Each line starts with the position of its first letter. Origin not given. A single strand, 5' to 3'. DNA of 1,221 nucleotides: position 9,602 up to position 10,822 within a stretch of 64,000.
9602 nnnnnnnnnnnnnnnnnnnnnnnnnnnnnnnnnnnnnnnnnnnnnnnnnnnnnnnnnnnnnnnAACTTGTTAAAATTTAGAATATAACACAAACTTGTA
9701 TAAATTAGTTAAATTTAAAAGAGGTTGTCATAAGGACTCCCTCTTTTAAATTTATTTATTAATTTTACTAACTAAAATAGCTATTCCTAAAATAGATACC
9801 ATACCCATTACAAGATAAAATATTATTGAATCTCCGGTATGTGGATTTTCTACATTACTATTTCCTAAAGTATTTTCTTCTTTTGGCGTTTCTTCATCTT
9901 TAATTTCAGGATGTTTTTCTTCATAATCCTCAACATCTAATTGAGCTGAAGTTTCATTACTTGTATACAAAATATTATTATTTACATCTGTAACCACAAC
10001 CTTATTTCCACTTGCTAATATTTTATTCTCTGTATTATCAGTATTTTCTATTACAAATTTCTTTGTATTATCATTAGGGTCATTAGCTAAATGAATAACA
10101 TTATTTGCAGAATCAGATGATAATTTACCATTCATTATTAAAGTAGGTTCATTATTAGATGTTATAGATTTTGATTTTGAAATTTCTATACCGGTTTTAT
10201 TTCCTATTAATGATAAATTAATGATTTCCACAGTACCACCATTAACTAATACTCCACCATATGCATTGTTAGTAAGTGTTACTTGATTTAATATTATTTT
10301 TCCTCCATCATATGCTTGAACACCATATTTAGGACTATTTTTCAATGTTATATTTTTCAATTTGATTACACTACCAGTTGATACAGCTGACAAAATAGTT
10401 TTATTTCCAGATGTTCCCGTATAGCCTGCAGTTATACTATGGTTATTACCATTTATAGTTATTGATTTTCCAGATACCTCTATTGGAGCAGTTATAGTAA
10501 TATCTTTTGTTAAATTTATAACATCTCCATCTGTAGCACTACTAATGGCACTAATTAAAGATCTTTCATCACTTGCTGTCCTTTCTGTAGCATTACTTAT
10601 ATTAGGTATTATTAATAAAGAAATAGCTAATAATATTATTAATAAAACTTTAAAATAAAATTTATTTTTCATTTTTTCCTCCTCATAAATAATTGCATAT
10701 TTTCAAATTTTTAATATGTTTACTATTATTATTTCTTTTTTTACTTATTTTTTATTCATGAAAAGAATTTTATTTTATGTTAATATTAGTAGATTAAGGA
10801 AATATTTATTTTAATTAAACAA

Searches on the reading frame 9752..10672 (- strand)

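Call 88: search_protein_families(library=pfam, proteins=[window:9752-10672:-], max_evalue=0.00001)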
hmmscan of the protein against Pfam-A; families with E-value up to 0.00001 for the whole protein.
window:9752-10672:- (306 aa): 0 families

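Call 89: search_protein_families(library=ncbifam, proteins=[window:9752-10672:-], max_evalue=0.001)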
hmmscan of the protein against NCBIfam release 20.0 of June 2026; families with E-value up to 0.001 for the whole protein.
window:9752-10672:- (306 aa): 1 family
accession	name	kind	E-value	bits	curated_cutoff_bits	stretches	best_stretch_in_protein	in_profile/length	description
NF053819.1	EF0750_LPXTG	subfamily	1.4e-05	25.5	47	0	248-305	39-103/105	EF2685/EF0750 family sortase-dependent surface protein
